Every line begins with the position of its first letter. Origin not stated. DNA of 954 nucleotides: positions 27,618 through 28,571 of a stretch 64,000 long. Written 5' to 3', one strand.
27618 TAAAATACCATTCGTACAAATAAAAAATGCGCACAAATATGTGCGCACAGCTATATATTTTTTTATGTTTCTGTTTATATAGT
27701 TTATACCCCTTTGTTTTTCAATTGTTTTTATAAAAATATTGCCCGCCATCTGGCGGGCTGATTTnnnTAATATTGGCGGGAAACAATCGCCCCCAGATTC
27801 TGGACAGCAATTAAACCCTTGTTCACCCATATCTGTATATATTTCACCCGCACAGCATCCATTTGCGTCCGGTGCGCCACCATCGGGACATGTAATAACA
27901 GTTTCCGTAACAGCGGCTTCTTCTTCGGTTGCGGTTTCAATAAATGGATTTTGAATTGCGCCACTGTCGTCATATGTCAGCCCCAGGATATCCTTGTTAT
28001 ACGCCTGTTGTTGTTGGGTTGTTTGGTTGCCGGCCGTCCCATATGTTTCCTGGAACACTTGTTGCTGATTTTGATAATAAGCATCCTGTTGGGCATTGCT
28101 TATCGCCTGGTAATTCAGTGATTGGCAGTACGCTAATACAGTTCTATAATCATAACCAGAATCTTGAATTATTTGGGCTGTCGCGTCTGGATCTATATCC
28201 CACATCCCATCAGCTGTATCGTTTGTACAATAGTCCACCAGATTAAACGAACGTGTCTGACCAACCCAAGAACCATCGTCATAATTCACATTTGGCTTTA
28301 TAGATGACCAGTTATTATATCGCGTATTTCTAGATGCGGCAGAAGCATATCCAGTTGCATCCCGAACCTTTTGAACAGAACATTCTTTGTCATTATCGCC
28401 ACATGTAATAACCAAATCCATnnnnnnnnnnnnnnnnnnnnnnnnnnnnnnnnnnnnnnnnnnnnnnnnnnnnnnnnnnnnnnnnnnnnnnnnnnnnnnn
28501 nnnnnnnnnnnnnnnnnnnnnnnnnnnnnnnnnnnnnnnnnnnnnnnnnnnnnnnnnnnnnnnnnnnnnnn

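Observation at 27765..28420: VirB10 homolog with a ~200-aa Cys- and Gln-rich C-terminal extension beyond the VirB10 barrel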

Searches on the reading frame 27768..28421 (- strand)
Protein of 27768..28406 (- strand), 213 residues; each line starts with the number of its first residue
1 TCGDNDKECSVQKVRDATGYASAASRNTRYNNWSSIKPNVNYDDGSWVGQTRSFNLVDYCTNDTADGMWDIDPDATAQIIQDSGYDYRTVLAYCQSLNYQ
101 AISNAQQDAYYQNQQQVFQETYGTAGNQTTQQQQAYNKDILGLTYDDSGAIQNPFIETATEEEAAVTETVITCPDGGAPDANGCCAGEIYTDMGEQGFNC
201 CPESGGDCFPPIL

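Call 17: search_protein_representatives(protein=window:27768-28406:-)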
Query: 213 residues. Proteins with E-value up to 0.001 (for the whole library): 218; up to 1e-10: 74; up to 1e-30: 17. The best 150 are listed.
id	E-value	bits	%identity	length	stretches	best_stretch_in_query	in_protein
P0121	1.3e-60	221.3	58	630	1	2-213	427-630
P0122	6.0e-60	219.1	59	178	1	37-212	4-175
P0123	5.1e-50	186.7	53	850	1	28-213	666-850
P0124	2.4e-45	171.4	48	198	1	4-213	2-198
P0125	6.3e-44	166.8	59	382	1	79-213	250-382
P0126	2.7e-43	164.7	48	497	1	26-212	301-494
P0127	6.5e-43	163.5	46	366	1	1-212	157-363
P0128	1.7e-41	158.8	53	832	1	29-212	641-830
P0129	4.4e-40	154.2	59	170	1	86-212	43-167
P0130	7.3e-40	153.5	51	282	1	26-213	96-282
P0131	1.8e-39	152.2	49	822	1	25-212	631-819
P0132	3.6e-39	151.2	57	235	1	27-212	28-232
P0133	7.5e-37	143.6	62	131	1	92-212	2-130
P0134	1.9e-36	142.3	51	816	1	27-213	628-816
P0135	3.5e-33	131.7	49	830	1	47-212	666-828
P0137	2.2e-31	125.8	52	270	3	150-212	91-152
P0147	2.3e-18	83.2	56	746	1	130-212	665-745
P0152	1.6e-17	80.5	59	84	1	150-212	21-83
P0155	4.2e-17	79.1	55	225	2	162-212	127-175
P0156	5.5e-17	78.7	69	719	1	158-212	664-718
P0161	4.6e-15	72.4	73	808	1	170-213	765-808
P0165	1.7e-14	70.6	66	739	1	166-212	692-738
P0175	4.0e-13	66.1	54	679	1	154-212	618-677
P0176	5.0e-13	65.8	70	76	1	170-212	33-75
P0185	2.1e-11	60.5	52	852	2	167-212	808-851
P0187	2.2e-11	60.4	45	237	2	148-212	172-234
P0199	8.6e-10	55.2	53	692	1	159-213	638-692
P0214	6.9e-09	52.2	49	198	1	166-212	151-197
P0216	1.5e-08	51.1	55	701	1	154-212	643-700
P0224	4.4e-08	49.6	42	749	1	131-212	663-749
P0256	7.8e-07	45.5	39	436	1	142-212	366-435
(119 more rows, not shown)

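Call 21: search_protein_families(library=pfam, proteins=[window:27768-28406:-, P0137, P0152, P0155, P0214], max_evalue=10)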
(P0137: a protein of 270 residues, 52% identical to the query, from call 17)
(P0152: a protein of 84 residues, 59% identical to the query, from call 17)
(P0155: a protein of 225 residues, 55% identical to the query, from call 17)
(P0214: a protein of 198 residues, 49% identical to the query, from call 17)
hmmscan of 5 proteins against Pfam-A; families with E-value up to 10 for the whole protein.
window:27768-28406:- (213 aa): 0 families

P0137 (270 aa): 0 families

P0152 (84 aa): 3 families
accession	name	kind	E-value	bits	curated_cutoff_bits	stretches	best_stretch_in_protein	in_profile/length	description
PF11368.13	DUF3169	-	0.018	15.1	31.6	1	7-35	5-33/250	Protein of unknown function (DUF3169)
PF11772.13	EpuA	-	0.052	13.6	27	1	9-27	4-22/46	DNA-directed RNA polymerase subunit beta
PF23906.1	DUF7248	-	0.23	11.9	27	1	3-34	6-37/58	Family of unknown function (DUF7248)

P0155 (225 aa): 1 family
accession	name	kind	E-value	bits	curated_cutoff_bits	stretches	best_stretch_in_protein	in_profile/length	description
PF22326.1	MMS21_N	-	0.24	12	27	1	51-132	4-83/103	E3 SUMO-protein ligase MMS21, N-terminal domain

P0214 (198 aa): 1 family
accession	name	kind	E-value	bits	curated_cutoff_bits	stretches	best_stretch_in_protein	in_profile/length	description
PF21730.2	Vma22_CCDC115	-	5.3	7.9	28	1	60-128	53-120/143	Vma22/CCDC115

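Call 22: search_protein_families(library=ncbifam, proteins=[P0137, P0152, P0155, P0214], max_evalue=1)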
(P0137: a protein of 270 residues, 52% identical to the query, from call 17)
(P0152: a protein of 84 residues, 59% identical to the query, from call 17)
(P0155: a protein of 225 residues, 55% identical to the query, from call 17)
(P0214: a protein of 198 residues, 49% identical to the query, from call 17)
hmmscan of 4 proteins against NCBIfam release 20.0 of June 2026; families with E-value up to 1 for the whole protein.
P0137 (270 aa): 1 family
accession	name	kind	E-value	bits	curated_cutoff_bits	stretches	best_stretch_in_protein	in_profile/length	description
NF040675.1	wall_bind_EntD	exception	0.11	11.7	590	1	65-135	172-240/310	cell wall-binding protein EntD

P0152 (84 aa): 3 families
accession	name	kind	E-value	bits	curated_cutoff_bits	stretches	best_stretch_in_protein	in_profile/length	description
NF045987.1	SPE_1075_fam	subfamily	0.067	12.3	125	1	2-42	10-53/268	SPE_1075/MLC_0560 family membrane protein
NF038058.1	adhes_P110_Nter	subfamily_domain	0.1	12.4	80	1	4-39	4-39/201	P110/LppT family adhesin N-terminal domain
NF008645.0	PRK11638.1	equivalog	0.47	9.5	332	1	10-31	324-345/349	ECA polysaccharide chain length modulation protein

P0155 (225 aa): 0 families

P0214 (198 aa): 1 family
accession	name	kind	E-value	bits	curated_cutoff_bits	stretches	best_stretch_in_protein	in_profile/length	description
TIGR00097.1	HMP-P_kinase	equivalog_domain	0.015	14.6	204.95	1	11-115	98-203/254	bifunctional hydroxymethylpyrimidine kinase/phosphomethylpyrimidine kinase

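Call 24: search_protein_families(library=pfam, proteins=[P0147, P0156, P0165, P0175, P0199, P0216, P0185, P0161, P0224, P0256], max_evalue=0.01)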
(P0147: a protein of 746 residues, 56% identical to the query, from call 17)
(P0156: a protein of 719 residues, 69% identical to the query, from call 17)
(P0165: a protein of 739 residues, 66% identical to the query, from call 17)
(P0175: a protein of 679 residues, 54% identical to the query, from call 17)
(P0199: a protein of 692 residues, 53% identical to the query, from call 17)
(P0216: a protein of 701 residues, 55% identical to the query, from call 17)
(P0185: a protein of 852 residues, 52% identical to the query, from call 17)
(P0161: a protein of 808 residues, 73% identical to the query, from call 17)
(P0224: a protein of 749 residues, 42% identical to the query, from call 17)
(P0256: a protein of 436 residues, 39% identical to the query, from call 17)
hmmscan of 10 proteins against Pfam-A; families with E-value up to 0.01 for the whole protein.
P0147 (746 aa): 0 families

P0156 (719 aa): 0 families

P0165 (739 aa): 0 families

P0175 (679 aa): 0 families

P0199 (692 aa): 3 families
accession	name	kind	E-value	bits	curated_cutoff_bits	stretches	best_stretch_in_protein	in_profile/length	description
PF14712.11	Snapin_Pallidin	-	0.00095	20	29.6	1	130-207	8-87/89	Snapin/Pallidin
PF04102.17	SlyX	-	0.0017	19.4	30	0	129-173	11-55/67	SlyX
PF05266.19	DUF724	-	0.0098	16.2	38.4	0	103-207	83-183/188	Protein of unknown function (DUF724)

P0216 (701 aa): 0 families

P0185 (852 aa): 0 families

P0161 (808 aa): 1 family
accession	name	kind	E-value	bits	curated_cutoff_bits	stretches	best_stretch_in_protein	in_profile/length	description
PF05887.16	Trypan_PARP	-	0.0052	17.2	100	1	595-660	47-113/134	Procyclic acidic repetitive protein (PARP)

P0224 (749 aa): 0 families

P0256 (436 aa): 2 families
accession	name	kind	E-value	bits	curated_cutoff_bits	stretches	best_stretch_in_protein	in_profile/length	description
PF00089.32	Trypsin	-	1.6e-07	31.8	20.6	1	35-73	11-47/220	Trypsin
PF13365.12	Trypsin_2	-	0.00058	21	27.6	0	291-322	112-144/144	Trypsin-like peptidase domain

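Call 28: find_encoding_contigs(protein=P0147, flank=10000, max_places=3)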
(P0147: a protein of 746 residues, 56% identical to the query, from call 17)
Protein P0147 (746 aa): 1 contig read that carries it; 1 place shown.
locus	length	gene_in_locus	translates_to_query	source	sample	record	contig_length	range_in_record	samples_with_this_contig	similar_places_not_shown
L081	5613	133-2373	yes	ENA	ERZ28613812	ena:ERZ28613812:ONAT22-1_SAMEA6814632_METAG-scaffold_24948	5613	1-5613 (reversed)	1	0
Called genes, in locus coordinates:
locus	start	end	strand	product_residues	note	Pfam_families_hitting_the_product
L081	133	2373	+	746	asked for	-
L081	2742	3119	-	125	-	PF01648:ACPS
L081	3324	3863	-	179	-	PF00406:ADK, PF13207:AAA_17, PF13238:AAA_18, PF13671:AAA_33 (weak)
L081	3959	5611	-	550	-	?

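Call 33: find_encoding_contigs(protein=P0214, flank=10000, max_places=3)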
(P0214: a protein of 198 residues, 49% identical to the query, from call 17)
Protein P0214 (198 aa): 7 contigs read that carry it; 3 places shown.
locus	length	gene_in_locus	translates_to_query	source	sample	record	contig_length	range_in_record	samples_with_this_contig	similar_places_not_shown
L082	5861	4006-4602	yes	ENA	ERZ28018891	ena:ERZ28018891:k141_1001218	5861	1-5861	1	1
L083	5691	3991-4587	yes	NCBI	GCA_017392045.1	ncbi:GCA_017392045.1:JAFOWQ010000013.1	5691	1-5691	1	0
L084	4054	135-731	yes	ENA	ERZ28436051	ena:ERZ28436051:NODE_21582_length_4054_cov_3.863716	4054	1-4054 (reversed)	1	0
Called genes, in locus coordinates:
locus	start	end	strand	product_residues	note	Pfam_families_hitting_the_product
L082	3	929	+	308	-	?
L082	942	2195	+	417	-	PF12704:MacB_PCD, PF02687:FtsX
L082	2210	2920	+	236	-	PF00005:ABC_tran, PF02463:SMC_N (faint), PF13304:AAA_21 (faint)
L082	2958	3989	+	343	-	-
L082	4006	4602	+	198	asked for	-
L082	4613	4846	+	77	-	-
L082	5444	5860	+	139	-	?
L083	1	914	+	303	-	?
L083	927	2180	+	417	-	PF12704:MacB_PCD, PF02687:FtsX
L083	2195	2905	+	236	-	PF00005:ABC_tran, PF02463:SMC_N (faint), PF13304:AAA_21 (faint)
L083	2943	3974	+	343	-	-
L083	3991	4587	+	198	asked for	-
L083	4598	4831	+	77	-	-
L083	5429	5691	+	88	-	?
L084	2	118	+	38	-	?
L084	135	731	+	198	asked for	-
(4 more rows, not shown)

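Call 34: find_encoding_contigs(protein=P0152, flank=10000, max_places=3)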
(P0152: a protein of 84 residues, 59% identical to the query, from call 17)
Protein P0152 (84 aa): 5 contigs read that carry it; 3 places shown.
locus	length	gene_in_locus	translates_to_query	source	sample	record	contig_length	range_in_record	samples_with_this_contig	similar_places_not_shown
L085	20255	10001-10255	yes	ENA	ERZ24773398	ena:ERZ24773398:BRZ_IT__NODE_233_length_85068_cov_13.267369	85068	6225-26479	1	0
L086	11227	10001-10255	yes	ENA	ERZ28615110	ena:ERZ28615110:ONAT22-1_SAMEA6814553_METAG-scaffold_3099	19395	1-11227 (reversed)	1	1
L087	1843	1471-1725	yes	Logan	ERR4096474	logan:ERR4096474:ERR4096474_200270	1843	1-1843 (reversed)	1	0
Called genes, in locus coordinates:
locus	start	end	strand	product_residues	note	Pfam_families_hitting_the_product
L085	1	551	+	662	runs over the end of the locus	PF00270:DEAD (weak), PF04851:ResIII, PF17757:UvrB_inter, PF27431:UvrB_3rd, PF00271:Helicase_C, PF12344:UvrB, PF02151:UVR (weak)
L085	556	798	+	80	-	-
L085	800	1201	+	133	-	PF02367:TsaE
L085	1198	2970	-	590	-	PF11104:PilM_2, PF14450:FtsA, PF00834:Ribul_P_3_epim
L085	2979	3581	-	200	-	PF03799:FtsQ_DivIB_C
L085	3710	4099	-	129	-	-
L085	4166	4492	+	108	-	-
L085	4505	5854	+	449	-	-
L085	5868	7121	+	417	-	PF12704:MacB_PCD, PF02687:FtsX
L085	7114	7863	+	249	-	-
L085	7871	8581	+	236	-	PF00005:ABC_tran, PF02463:SMC_N (faint), PF13304:AAA_21 (faint)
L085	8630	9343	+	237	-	-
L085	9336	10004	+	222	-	-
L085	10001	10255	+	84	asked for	-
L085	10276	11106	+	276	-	-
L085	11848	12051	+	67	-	-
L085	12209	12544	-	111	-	PF01638:HxlR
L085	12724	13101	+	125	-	PF07883:Cupin_2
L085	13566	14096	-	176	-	PF13302:Acetyltransf_3, PF00583:Acetyltransf_1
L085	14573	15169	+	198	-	PF00300:His_Phos_1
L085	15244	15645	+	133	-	PF05523:FdtA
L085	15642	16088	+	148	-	PF00132:Hexapep, PF25084:LbH_EIF2B (weak), PF25087:GMPPB_C (faint), PF00132:Hexapep, PF14602:Hexapep_2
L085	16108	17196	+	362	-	PF13641:Glyco_tranf_2_3, PF00535:Glycos_transf_2, PF10111:Glyco_tranf_2_2 (weak)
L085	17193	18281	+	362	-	PF00535:Glycos_transf_2, PF10111:Glyco_tranf_2_2, PF13641:Glyco_tranf_2_3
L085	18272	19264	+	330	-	PF01501:Glyco_transf_8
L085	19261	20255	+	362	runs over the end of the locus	PF00155:Aminotran_1_2, PF01041:DegT_DnrJ_EryC1, PF00266:Aminotran_5 (weak)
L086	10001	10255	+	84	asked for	-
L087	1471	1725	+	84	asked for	-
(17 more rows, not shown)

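Call 47: predict_structure(alignment_id=A2)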
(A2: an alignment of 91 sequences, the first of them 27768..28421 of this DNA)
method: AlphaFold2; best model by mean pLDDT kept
length: 218 residues; sequences in the alignment: 91
mean_pLDDT: 82.4   pTM: 0.43
mean pLDDT of the five models: 82.4, 80.5, 80.3, 80.0, 79.5
residues with pLDDT >= 90: 109; 70-90: 59; 50-70: 45; < 50: 5
segments of 3 or more residues with pLDDT < 50: 1-4
pLDDT, mean of each block of 10 residues (from residue 1): 53 72 65 57 75 70 93 93 92 95 93 93 90 88 87 86 56 76 95 97 96 93
secondary structure, 60 per line:
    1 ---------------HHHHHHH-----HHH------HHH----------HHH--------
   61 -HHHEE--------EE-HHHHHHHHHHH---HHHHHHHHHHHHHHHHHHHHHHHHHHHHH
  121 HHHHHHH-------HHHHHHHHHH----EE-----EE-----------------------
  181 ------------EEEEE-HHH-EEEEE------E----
elements in order: H16-22 H78-88 H92-127 H135-144 E193-197 E203-207

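Call 61: fold_search(model_id=the predicted structure, library=pdb)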
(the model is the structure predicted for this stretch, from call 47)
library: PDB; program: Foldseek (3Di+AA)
matches with E <= 10: 19; with E <= 0.001: 0
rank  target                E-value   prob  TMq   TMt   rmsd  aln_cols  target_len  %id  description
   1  5vyk_A                1.8e+00  0.05  0.14  0.14  17.6       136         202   15  Crystal structure of the BRS domain of BRAF in complex with the CC-SAM domain of KSR1 (released 2018-02-14)
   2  1y10_B                3.1e+00  0.09  0.14  0.09  11.2        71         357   20  Mycobacterial adenylyl cyclase Rv1264, holoenzyme, inhibited state (released 2005-05-24)
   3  8ecv_B                3.5e+00  0.25  0.11  0.09   2.8        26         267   19  Bovine Fab 2F12 (released 2023-09-20)
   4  3k3q_C                4.5e+00  0.13  0.13  0.16   9.4        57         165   14  Crystal Structure of a Llama Antibody complexed with the C. Botulinum Neurotoxin Serotype A Catalytic Domain (released 2010-02-23)
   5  7vn2_C                4.8e+00  0.05  0.13  0.08  11.4        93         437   14  Crystal structure of MBP-fused BIL1/BZR1 (21-90) in complex with double-stranded DNA contaning ATCACGTGAT (released 2022-12-07)
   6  5ki9                  5.1e+00  0.03  0.08  0.28   7.2        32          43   22  Crystal structure of human beta-defensin 4 (HBD4) (released 2017-06-28)
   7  7p4l_B                6.2e+00  0.16  0.09  0.04   1.6        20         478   25  Crystal structure of the trimeric ectodomain of archaeal Fusexin1 (Fsx1) (released 2022-07-13)
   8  5vyk_C                6.2e+00  0.03  0.12  0.13  11.6        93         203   15  Crystal structure of the BRS domain of BRAF in complex with the CC-SAM domain of KSR1 (released 2018-02-14)
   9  9efk_AE               6.6e+00  0.02  0.07  0.08  15.3        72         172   12  Cryo-EM structure of the portal-tail complex of LME-1 phage (released 2025-04-16)
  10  9dtr_y                7.1e+00  0.02  0.14  0.19  17.6       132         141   15  Structure of the yeast post-catalytic P complex spliceosome at 2.3 Angstrom resolution (released 2024-12-25)
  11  7p4l_C                7.5e+00  0.15  0.09  0.04   2.4        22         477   23  Crystal structure of the trimeric ectodomain of archaeal Fusexin1 (Fsx1) (released 2022-07-13)
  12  5zd4_D                7.5e+00  0.03  0.13  0.08  11.6        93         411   14  Crystal structure of MBP-fused BIL1/BZR1 in complex with double-stranded DNA (released 2018-08-29)
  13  1e1h_B                8.0e+00  0.08  0.12  0.15   9.4        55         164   16  Crystal Structure of recombinant Botulinum Neurotoxin Type A Light Chain, self-inhibiting Zn endopeptidase. (released 2003-06-19)
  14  1e1h_D                8.0e+00  0.08  0.12  0.15   9.4        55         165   16  Crystal Structure of recombinant Botulinum Neurotoxin Type A Light Chain, self-inhibiting Zn endopeptidase. (released 2003-06-19)
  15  2y4x_A                8.0e+00  0.01  0.10  0.17   7.3        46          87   15  Structure of a domain from the type IV pilus biogenesis lipoprotein PilP, from Pseudomonas aeruginosa PA01 (released 2012-01-18)
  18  9h5b_BG               9.7e+00  0.02  0.09  0.05  15.8        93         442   12  Tail fibre of Haloferax tailed virus 1 (released 2025-08-27)
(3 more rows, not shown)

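Call 66: find_encoding_contigs(protein=P0185, flank=8000, max_places=2)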
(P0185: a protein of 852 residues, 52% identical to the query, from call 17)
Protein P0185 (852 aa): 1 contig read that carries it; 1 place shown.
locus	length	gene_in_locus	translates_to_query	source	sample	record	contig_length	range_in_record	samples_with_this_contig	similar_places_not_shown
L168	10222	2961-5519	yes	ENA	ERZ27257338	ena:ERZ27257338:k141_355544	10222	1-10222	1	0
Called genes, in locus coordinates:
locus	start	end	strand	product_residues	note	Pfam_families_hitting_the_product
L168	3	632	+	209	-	?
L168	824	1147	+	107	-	-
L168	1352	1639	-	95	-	-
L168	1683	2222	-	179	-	PF01478:Peptidase_A24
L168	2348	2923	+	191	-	PF07750:GcrA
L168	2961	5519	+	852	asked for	-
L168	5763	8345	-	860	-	-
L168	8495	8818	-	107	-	PF14384:BrnA_antitoxin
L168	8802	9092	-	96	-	PF04365:BrnT_toxin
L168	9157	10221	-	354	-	?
